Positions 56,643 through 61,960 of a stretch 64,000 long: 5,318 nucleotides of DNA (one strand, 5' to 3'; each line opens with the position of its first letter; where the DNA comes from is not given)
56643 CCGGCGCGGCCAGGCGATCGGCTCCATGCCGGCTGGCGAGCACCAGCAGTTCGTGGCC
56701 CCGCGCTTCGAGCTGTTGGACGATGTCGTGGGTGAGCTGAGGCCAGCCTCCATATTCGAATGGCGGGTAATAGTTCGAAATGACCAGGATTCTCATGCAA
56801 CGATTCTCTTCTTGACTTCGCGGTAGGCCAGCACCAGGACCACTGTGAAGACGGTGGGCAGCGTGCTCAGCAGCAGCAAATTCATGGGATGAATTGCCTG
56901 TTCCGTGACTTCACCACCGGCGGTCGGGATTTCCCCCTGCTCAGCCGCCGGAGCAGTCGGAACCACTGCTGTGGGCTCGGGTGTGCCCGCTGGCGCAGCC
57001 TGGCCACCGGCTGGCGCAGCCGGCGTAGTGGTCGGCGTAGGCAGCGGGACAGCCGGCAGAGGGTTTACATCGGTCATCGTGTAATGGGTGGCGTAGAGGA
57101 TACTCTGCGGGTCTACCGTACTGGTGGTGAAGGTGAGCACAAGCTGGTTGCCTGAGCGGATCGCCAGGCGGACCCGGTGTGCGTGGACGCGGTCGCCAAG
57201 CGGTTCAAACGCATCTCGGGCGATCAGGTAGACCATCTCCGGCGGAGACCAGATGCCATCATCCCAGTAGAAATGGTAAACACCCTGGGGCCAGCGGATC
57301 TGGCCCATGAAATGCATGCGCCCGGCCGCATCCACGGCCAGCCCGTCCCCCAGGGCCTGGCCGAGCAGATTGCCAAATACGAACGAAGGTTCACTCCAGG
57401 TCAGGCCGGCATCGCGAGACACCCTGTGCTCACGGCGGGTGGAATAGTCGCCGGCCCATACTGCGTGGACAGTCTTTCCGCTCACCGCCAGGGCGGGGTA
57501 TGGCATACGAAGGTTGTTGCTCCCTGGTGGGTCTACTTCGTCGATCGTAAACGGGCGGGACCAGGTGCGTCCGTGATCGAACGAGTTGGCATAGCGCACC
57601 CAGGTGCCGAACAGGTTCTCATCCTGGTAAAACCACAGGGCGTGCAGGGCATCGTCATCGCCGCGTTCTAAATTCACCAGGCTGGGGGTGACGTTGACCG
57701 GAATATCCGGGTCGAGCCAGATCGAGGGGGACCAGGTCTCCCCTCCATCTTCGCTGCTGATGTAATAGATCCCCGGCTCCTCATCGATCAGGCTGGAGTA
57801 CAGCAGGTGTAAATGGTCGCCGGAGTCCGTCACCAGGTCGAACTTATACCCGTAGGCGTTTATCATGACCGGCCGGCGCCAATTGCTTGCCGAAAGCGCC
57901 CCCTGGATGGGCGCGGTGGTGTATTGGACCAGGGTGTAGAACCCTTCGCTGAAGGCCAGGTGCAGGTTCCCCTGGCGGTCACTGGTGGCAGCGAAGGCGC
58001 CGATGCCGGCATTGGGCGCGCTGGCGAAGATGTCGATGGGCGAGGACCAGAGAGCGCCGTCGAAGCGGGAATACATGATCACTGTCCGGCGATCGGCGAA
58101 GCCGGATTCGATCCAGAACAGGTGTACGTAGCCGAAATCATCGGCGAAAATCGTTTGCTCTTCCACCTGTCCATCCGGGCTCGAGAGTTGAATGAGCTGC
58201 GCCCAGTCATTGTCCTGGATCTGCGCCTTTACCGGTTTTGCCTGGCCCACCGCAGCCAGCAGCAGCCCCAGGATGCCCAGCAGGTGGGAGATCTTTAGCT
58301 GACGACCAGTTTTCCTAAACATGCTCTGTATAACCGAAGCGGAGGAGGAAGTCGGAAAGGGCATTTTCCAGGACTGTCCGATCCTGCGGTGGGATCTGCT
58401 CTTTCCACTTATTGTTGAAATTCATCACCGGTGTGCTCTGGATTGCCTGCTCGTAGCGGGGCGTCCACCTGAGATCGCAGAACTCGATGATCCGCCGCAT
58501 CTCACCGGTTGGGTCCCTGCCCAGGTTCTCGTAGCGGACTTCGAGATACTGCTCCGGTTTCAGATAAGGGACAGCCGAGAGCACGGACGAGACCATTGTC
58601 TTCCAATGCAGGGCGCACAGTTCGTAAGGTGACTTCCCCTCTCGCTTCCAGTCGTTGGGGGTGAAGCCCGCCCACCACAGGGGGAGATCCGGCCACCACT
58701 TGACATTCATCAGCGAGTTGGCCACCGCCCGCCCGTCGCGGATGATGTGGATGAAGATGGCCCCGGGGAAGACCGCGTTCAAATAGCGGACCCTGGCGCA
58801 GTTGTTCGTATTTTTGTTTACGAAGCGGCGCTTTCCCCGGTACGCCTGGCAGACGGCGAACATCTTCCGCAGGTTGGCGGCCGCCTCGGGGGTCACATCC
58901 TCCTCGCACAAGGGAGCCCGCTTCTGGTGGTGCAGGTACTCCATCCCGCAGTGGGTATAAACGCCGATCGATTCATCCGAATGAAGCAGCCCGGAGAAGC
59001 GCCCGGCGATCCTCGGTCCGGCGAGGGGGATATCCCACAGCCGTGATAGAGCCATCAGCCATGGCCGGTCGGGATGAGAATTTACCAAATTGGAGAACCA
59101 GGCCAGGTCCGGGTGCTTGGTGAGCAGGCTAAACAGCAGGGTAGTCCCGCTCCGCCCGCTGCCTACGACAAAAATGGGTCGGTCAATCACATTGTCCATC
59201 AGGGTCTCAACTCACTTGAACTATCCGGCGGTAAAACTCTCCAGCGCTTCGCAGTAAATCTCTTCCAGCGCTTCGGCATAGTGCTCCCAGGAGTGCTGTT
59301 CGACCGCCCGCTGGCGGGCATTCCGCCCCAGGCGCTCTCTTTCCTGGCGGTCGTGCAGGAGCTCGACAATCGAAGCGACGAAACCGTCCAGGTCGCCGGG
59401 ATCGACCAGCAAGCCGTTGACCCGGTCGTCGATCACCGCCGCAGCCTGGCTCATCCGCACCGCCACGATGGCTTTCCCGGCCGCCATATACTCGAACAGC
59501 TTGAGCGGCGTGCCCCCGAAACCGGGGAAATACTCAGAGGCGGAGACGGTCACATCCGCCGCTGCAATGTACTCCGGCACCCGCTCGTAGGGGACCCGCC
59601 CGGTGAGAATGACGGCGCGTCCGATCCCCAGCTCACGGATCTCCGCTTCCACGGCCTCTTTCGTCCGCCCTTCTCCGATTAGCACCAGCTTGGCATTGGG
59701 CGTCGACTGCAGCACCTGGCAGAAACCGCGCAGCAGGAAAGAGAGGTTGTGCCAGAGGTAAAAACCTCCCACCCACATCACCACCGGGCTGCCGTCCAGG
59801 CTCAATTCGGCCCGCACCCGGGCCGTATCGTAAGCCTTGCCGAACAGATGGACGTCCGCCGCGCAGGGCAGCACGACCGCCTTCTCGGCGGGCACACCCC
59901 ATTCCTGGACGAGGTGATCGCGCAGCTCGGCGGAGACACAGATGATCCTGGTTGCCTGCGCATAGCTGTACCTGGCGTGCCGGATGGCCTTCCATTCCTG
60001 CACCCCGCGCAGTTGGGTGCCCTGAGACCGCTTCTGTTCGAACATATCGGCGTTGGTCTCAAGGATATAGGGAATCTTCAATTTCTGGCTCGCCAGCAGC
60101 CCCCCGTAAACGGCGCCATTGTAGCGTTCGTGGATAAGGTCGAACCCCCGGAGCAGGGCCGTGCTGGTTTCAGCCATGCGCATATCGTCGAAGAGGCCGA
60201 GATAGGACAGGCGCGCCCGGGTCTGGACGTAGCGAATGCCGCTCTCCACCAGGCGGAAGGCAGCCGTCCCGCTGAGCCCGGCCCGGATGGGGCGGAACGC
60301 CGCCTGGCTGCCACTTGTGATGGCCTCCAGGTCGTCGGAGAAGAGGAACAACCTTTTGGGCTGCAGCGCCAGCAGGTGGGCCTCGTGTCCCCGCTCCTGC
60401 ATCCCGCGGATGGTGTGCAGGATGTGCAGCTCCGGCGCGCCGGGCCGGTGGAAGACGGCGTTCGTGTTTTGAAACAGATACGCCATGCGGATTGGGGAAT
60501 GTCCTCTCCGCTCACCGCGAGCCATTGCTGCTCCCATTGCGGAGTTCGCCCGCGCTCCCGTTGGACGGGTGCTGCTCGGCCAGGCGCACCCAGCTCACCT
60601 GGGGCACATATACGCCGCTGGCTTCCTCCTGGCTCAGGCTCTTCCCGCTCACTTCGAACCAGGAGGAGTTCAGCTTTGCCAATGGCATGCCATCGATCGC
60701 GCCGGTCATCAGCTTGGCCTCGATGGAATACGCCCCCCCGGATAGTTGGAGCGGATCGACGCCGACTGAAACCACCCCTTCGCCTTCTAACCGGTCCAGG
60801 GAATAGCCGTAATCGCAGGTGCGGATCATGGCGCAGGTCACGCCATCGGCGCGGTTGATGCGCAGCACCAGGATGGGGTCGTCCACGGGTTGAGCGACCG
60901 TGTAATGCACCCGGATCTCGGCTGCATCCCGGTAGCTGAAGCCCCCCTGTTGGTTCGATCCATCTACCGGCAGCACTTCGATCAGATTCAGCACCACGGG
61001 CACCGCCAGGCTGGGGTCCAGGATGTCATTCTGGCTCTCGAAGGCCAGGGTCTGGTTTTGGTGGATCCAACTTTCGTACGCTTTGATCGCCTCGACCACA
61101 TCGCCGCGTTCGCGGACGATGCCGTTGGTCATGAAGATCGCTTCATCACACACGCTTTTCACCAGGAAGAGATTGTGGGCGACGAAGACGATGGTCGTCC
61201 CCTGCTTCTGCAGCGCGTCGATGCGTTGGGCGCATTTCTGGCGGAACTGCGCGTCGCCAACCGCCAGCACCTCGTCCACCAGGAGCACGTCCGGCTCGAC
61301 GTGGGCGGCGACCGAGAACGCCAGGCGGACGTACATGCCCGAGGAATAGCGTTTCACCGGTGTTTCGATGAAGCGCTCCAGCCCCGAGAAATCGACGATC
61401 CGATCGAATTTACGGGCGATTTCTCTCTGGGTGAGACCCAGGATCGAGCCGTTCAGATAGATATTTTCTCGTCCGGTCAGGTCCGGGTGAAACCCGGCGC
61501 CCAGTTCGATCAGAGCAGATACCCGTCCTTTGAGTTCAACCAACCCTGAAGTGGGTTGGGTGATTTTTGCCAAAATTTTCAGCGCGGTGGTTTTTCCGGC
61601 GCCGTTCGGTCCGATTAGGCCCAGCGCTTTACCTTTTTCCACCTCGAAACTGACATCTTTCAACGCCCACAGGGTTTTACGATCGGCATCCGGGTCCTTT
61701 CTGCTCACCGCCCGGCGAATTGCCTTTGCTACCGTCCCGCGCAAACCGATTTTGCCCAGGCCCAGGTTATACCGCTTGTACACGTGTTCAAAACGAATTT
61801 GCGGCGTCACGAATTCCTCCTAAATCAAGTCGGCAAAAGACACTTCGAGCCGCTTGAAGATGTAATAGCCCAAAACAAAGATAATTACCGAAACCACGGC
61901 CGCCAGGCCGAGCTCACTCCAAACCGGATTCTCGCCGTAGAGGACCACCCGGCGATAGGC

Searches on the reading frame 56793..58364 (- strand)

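Call 5: search_protein_families(library=pfam, proteins=[window:56793-58364:-], max_evalue=0.01)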
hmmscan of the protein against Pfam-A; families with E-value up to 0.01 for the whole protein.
window:56793-58364:- (523 aa): 2 families
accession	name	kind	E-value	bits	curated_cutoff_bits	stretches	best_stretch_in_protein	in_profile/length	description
PF13088.12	BNR_2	-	1.1e-07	32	31.4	1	67-300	51-276/277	BNR repeat-like domain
PF02012.26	BNR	-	6.4e-07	28.9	27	0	204-213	3-12/12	BNR/Asp-box repeat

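Call 9: search_protein_families(library=ncbifam, proteins=[window:56793-58364:-], max_evalue=0.001)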
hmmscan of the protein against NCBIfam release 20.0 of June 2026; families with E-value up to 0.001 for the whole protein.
window:56793-58364:- (523 aa): 0 families

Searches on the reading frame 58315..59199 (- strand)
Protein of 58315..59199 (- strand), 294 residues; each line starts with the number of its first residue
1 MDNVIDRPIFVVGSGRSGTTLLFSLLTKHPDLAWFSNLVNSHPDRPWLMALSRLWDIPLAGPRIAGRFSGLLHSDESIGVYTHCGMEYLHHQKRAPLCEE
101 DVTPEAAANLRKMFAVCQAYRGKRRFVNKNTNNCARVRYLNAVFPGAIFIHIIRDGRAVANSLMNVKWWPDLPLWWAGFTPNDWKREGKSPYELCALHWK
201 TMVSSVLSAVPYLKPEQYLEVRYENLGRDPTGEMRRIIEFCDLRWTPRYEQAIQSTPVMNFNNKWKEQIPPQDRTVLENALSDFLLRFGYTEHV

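Call 5: search_protein_families(library=pfam, proteins=[window:58315-59199:-], max_evalue=0.01)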
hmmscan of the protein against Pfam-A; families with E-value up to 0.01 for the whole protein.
window:58315-59199:- (294 aa): 2 families
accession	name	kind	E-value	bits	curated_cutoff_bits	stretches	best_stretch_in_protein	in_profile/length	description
PF13469.12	Sulfotransfer_3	-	2.6e-33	116.5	27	1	8-247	1-216/216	Sulfotransferase family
PF00685.33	Sulfotransfer_1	-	2.1e-10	40.9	22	1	7-247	2-185/255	Sulfotransferase domain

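Call 9: search_protein_families(library=ncbifam, proteins=[window:58315-59199:-], max_evalue=0.001)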
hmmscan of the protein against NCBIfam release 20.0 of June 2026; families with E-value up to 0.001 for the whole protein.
window:58315-59199:- (294 aa): 1 family
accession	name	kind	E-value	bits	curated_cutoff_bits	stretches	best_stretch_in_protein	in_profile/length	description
NF052394.1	NodProtNoeE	equivalog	1.9e-09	36.7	500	0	119-239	93-214/387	nodulation protein NoeE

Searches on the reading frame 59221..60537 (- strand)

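Call 5: search_protein_families(library=pfam, proteins=[window:59221-60537:-], max_evalue=0.01)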
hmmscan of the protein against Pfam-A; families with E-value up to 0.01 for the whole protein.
window:59221-60537:- (438 aa): 5 families
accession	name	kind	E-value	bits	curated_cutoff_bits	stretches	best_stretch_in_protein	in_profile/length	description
PF00534.26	Glycos_transf_1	-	1.7e-31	109.5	26.4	1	245-410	9-172/172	Glycosyl transferases group 1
PF13692.12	Glyco_trans_1_4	-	4.2e-29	102.1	27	1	251-396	2-142/142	Glycosyl transferases group 1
PF13579.12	Glyco_trans_4_4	-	2e-16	61.1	29.7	1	35-225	3-157/158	Glycosyl transferase 4-like domain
PF13439.12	Glyco_transf_4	-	3.3e-16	60.2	28.5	1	36-229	5-168/170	Glycosyltransferase Family 4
PF13524.12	Glyco_trans_1_2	-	4.1e-14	53.2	25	1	273-425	6-143/144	Glycosyl transferase-like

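Call 9: search_protein_families(library=ncbifam, proteins=[window:59221-60537:-], max_evalue=0.001)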
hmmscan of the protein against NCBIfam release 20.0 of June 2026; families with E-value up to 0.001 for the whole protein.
window:59221-60537:- (438 aa): 25 families
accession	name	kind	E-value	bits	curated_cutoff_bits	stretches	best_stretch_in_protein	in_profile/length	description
TIGR04063.1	stp3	hypoth_equivalog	2.9e-40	138.4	442.05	1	146-432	108-396/397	TIGR04063 family PEP-CTERM/XrtA system glycosyltransferase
TIGR03088.1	stp2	hypoth_equivalog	1.1e-24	87.2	409.05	1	196-431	138-373/374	TIGR03088 family PEP-CTERM/XrtA system glycosyltransferase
TIGR03449.1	mycothiol_MshA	equivalog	4.4e-24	85.1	462.5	1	113-432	84-404/406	D-inositol-3-phosphate glycosyltransferase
TIGR04047.1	MSMEG_0565_glyc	hypoth_equivalog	2.5e-23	82.8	259.85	1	189-428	133-371/373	MSMEG_0565 family glycosyltransferase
TIGR03999.1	thiol_BshA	equivalog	4.8e-23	81.7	273.7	1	187-432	137-374/375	N-acetyl-alpha-D-glucosaminyl L-malate synthase BshA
TIGR02149.1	glgA_Coryne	subfamily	9.6e-20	71.1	302.4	1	130-430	82-389/391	glycogen synthase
NF038229.1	Glyco4_Geo_Pelo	equivalog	1.8e-19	70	400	1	188-432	103-337/338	GPMC system family 4 glycosyltransferase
NF041876.1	EPS_EpsE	equivalog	1.8e-16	60.4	400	1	254-424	218-389/389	exopolysaccharide biosynthesis GT4 family glycosyltransferase EpsE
TIGR04157.1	glyco_rSAM_CFB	subfamily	3.6e-16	59.2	400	1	183-428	158-406/406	TIGR04157 family glycosyltransferase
NF007640.0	PRK10307.1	subfamily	4.5e-16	58.8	276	1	193-421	170-397/411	WcaI family glycosyltransferase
NF053787.1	GlcN_PG_synth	equivalog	3.9e-15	55.6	480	1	149-431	101-359/361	N-acetylglucosaminyl phosphatidylglycerol synthase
NF050063.1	ProtGlycPglJ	equivalog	5.1e-15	55.6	500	1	189-416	139-352/363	N-acetylgalactosamine-N,N'-diacetylbacillosaminyl-diphospho-undecaprenol 4-alpha-N-acetylgalactosaminyltransferase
NF047676.1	TeichurnBiosyTuaH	equivalog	1.3e-14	53.9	550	1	193-422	157-378/384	teichuronic acid biosynthesis protein TuaH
TIGR03087.1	stp1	hypoth_equivalog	6.4e-14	51.9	316.65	1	267-427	245-393/397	TIGR03087 family PEP-CTERM/XrtA system glycosyltransferase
NF047684.1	TeichurnBiosyTuaC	equivalog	4.6e-13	48.8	550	1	182-431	152-389/391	teichuronic acid biosynthesis protein TuaC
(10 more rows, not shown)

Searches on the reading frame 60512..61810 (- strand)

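Call 5: search_protein_families(library=pfam, proteins=[window:60512-61810:-], max_evalue=0.01)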
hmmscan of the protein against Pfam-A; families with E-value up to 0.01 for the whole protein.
window:60512-61810:- (432 aa): 5 families
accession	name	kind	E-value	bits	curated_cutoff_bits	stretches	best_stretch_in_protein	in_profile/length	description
PF00005.33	ABC_tran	-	5.1e-20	72.9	25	1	50-181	1-135/137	ABC transporter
PF14524.12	Wzt_C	-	2.3e-08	34.6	30.4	1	277-367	15-105/143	Wzt C-terminal domain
PF13304.12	AAA_21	-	0.00078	20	27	1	64-81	3-20/304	AAA domain, putative AbiEii toxin, Type IV TA system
PF00004.35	AAA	-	0.0013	19.6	21.2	0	65-188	3-73/131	ATPase family associated with various cellular activities (AAA)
PF03215.21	Rad17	-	0.002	18.5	23.8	1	50-85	35-70/186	Rad17 P-loop domain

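Call 9: search_protein_families(library=ncbifam, proteins=[window:60512-61810:-], max_evalue=0.001)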
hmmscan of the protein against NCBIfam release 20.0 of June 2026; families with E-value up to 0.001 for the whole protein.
window:60512-61810:- (432 aa): 179 families (the best 25 are shown)
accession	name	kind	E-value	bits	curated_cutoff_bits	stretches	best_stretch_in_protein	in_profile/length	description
NF010065.0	PRK13545.1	equivalog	4.7e-61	207.1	538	1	4-263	4-252/549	teichoic acids export protein ATP-binding subunit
NF050108.1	galactan_ABC_ATP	equivalog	7.9e-54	182.4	400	1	45-247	40-242/244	galactan export ABC transporter ATP-binding subunit Wzt/RfbE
NF010066.0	PRK13546.1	equivalog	1.1e-51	175.7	320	1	40-260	30-249/264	teichoic acids export ABC transporter ATP-binding subunit TagH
TIGR01188.1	drrA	subfamily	3.1e-34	118.6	312.45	1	48-237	7-207/302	daunorubicin resistance ABC transporter, ATP-binding protein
NF010060.0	PRK13537.1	equivalog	7.2e-28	97.4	521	1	50-232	31-224/314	nodulation factor ABC transporter ATP-binding protein NodI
TIGR04521.1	ECF_ATPase_2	equivalog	7e-24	84.4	330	2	116-247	105-238/279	energy-coupling factor transporter ATPase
TIGR03740.1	galliderm_ABC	subfamily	9.9e-24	84.2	309.75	1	49-236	15-206/223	lantibiotic protection ABC transporter ATP-binding subunit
TIGR00968.1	3a0106s01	subfamily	2.5e-23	82.9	342.75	1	48-236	14-213/237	sulfate ABC transporter ATP-binding protein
TIGR01166.1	cbiO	subfamily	1.1e-22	80.4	211.8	2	49-96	7-54/190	cobalt ABC transporter, ATP-binding protein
TIGR02673.1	FtsE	equivalog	1.2e-22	80.7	264.85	2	110-230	93-213/214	cell division ATP-binding protein FtsE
NF040729.1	ABC_ATP_SaoA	equivalog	2.8e-22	79.4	360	1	43-243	14-218/248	ABC transporter ATP-binding protein SaoA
NF010059.0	PRK13536.1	equivalog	4e-22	78.4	549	1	50-231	59-251/342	nodulation factor ABC transporter ATP-binding protein NodI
NF040933.2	ABC_arch_GlcV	equivalog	6.9e-22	77.8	450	1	43-240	15-228/357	glucose ABC transporter ATP-binding protein GlcV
TIGR03265.1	PhnT2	equivalog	1.4e-21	77.1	457.7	1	46-237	16-218/353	putative 2-aminoethylphosphonate ABC transporter ATP-binding protein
TIGR01288.1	nodI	equivalog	1.8e-21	76.4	424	1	50-231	20-212/303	nodulation factor ABC transporter ATP-binding protein NodI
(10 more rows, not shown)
